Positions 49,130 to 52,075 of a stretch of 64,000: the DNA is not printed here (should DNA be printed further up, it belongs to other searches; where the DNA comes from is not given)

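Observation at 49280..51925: Single 881-aa polypeptide fusing a class-III aminotransferase to an acyl-ACP-reductase-like reductase domain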

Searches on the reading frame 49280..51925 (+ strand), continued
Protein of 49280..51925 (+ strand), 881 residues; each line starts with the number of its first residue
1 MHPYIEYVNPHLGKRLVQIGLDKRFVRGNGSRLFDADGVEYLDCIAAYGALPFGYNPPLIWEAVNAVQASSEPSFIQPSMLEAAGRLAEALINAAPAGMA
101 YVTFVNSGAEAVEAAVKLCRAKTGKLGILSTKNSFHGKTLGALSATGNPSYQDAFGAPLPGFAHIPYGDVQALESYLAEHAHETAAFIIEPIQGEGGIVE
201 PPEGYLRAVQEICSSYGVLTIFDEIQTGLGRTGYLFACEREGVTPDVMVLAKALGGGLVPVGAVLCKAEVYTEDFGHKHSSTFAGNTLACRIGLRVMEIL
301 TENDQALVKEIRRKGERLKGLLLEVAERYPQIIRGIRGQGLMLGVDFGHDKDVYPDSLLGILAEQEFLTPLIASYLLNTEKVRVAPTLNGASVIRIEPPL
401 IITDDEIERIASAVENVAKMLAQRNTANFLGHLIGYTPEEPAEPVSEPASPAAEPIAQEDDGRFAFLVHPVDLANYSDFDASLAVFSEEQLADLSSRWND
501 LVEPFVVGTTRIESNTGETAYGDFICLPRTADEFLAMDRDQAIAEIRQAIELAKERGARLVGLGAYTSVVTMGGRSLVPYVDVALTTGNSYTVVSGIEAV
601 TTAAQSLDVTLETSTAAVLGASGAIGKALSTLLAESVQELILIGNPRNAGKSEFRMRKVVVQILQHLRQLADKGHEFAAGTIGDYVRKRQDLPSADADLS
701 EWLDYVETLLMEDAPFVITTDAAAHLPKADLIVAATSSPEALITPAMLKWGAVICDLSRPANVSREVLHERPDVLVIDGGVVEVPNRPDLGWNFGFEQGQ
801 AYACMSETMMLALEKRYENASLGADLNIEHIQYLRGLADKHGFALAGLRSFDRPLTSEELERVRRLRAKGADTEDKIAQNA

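Call 87: search_solved_structures(query=L001:9052-9972:+, max_evalue=10, show_alignments=1)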
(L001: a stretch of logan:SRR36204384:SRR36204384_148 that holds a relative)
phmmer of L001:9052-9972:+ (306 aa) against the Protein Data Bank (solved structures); distinct sequences matched with E-value up to 10: 2.
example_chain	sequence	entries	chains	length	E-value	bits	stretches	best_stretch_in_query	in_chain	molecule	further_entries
1o5q_A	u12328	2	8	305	0.67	12.7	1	116-184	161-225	Probable methylisocitrate lyase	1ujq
8kac_A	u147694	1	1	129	0.71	12.7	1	13-55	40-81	De novo design protein -NX1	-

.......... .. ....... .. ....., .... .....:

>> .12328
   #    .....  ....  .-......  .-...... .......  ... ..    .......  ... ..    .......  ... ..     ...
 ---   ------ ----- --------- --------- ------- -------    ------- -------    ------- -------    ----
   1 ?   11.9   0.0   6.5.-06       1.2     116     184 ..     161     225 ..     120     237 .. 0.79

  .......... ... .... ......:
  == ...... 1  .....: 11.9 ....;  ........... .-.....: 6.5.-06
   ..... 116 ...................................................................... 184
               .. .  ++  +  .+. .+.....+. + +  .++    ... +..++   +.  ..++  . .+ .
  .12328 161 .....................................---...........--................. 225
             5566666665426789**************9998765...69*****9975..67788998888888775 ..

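Call 88: search_solved_structures(query=L001:8475-9008:+, max_evalue=10)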
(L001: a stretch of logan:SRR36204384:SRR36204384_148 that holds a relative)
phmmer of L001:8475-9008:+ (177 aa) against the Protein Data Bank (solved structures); distinct sequences matched with E-value up to 10: 6.
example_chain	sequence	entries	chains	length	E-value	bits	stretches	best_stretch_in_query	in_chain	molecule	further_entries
8hnp_A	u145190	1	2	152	0.0071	19.5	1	22-82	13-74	Archaeal transcription regulator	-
8hno_A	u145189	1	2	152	0.024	17.8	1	22-69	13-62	Archaeal transcription regulator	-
2w21_A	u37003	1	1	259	0.11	15.7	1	53-119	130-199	GLUTAMATE 5-KINASE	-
1wh1_A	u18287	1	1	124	0.51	13.5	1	53-94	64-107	KIAA1095 protein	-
2mez_A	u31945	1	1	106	0.84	12.8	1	28-54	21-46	Multiprotein Bridging Factor (MBP-like)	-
1sou_A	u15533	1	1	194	1.5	12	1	37-79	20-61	5,10-methenyltetrahydrofolate synthetase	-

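Call 90: find_homologous_proteins(query=L001:9052-9969:+, max_evalue=0.00001)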
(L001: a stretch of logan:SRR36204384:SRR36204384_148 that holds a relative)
Query L001:9052-9969:+ (306 aa): 8000 proteins with E <= 0.00001 among 8000 candidates; the best 120 are listed.
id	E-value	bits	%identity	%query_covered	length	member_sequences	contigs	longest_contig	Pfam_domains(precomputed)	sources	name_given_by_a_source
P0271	1.8e-196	669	100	100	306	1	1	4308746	-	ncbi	-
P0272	3.3e-159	547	77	100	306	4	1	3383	-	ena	-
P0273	4.1e-159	547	79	100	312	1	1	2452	-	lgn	-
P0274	4.2e-159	547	81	98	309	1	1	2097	-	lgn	-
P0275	8.2e-159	546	80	98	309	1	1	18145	-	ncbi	ncbi:MAG: quinate 5-dehydrogenase [Bacillota bacterium]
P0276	4.3e-157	540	80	100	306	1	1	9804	-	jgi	jgi:hypothetical protein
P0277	4.9e-157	540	80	97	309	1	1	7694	-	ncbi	ncbi:MAG: quinate 5-dehydrogenase [Bacillota bacterium]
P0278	1.3e-156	539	79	100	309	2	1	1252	-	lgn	-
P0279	1.2e-155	535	77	98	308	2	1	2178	-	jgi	jgi:hypothetical protein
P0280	2.8e-155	534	78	99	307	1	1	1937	-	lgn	-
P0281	8.5e-155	533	79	98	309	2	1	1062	-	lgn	-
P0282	1.8e-154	532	78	98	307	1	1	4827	-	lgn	-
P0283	9.5e-154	529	76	100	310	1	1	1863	-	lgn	-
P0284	2.2e-153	528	79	97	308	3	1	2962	-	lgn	-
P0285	2.2e-153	528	78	99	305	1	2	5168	-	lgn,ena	-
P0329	2.3e-146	505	73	98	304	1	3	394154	-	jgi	jgi:hypothetical protein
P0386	1.3e-122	427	64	98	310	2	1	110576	-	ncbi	ncbi:MAG: quinate 5-dehydrogenase [Ignavibacteriales bacterium]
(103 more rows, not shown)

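Call 91: find_encoding_contigs(protein=P0329, flank=5000, max_places=1)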
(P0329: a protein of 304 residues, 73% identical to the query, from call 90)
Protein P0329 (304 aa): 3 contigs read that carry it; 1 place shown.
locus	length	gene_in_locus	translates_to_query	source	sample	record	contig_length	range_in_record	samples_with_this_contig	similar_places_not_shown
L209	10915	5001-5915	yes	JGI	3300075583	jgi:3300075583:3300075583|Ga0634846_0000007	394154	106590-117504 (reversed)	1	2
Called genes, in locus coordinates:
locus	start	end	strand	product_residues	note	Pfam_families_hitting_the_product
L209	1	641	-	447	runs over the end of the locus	PF00672:HAMP, PF00512:HisKA, PF02518:HATPase_c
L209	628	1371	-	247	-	PF00072:Response_reg, PF00486:Trans_reg_C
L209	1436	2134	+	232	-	-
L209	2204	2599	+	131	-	PF12840:HTH_20 (faint), PF01022:HTH_5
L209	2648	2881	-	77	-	-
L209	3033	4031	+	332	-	PF11918:Peptidase_S41_N, PF03572:Peptidase_S41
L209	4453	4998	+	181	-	-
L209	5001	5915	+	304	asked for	-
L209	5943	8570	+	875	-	PF00202:Aminotran_3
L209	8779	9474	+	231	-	PF12389:Peptidase_M73 (faint)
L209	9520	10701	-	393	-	PF01321:Creatinase_N, PF00557:Peptidase_M24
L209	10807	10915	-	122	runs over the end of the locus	PF00293:NUDIX, PF14815:NUDIX_4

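Call 92: find_encoding_contigs(protein=P0386, flank=5000, max_places=1)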
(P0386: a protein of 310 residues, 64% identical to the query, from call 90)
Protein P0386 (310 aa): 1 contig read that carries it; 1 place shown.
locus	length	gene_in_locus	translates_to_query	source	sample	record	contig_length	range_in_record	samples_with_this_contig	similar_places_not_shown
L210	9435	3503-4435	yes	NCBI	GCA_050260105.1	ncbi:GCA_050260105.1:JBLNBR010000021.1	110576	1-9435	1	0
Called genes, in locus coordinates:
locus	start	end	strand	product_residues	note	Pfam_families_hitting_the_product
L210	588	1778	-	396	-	PF01546:Peptidase_M20, PF07687:M20_dimer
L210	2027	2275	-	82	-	-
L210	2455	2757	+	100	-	-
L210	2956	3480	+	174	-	-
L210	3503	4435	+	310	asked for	-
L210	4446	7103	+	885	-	PF00202:Aminotran_3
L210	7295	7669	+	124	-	PF02675:AdoMet_dc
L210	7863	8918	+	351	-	PF27529:AMPT, PF05343:Peptidase_M42, PF01546:Peptidase_M20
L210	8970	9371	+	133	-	PF00334:NDK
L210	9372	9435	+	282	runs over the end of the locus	PF01904:DUF72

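Call 105: list_cluster_members(proteins=[P0004, P0006, P0064, P0067, P0076, P0085, P0089, P0095, P0100, P0105])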
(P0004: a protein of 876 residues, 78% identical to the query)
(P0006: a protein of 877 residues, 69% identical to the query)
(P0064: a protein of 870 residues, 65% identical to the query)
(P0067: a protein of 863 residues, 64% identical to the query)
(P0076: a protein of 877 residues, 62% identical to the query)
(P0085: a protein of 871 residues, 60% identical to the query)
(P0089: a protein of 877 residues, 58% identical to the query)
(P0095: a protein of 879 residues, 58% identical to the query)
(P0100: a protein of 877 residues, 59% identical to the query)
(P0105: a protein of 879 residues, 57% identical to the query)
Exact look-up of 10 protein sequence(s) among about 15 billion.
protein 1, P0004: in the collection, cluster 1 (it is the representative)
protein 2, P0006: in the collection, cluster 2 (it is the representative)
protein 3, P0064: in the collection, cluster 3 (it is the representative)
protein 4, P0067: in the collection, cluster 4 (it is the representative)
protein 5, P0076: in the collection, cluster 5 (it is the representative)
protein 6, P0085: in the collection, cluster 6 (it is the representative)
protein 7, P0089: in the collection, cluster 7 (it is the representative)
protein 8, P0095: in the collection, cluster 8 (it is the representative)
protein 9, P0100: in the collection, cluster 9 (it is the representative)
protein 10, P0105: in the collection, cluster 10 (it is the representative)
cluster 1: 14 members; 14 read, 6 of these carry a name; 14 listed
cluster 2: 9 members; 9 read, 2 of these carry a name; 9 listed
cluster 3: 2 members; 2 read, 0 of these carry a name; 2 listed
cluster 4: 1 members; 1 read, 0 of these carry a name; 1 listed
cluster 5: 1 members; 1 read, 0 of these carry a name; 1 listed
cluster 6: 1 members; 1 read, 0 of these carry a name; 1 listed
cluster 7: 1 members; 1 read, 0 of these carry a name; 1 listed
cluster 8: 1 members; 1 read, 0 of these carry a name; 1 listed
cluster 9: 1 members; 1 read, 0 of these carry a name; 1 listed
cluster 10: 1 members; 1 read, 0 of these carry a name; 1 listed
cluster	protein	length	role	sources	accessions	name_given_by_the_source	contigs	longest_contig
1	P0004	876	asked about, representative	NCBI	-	-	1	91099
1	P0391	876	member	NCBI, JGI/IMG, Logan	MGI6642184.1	MAG: aminotransferase class III-fold pyridoxal phosphate-dependent enzyme [Limnochordia ... | acetylornithine/succinyldiaminopimelate/putrescine aminotransferase/predicted amino acid ...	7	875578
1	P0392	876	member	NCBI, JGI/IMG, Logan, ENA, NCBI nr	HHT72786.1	MAG TPA: aminotransferase class III-fold pyridoxal phosphate-dependent enzyme [Firmicutes ... | acetylornithine/succinyldiaminopimelate/putrescine aminotransferase/predicted amino acid ... | aminotransferase class III-fold pyridoxal phosphate-dependent enzyme [Bacillota bacterium]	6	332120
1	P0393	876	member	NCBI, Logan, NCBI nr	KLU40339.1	MAG: aminotransferase III [Peptococcaceae bacterium 1109]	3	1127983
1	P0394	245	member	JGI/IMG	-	hypothetical protein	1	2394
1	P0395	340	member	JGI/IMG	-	predicted amino acid dehydrogenase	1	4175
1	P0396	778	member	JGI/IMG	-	acetylornithine/succinyldiaminopimelate/putrescine aminotransferase/predicted amino acid ...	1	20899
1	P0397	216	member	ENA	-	-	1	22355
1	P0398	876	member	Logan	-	-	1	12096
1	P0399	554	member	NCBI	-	-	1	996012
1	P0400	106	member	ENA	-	-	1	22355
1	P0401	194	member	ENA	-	-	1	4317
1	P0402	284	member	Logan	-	-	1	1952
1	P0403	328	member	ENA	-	-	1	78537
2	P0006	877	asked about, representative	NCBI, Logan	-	-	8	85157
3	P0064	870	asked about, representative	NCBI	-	-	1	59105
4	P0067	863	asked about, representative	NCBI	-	-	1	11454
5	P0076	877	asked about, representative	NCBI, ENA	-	-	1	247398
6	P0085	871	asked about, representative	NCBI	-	-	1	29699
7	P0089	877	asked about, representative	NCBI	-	-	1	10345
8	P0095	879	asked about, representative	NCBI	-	-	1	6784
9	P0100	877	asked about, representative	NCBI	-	-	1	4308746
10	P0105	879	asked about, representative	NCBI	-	-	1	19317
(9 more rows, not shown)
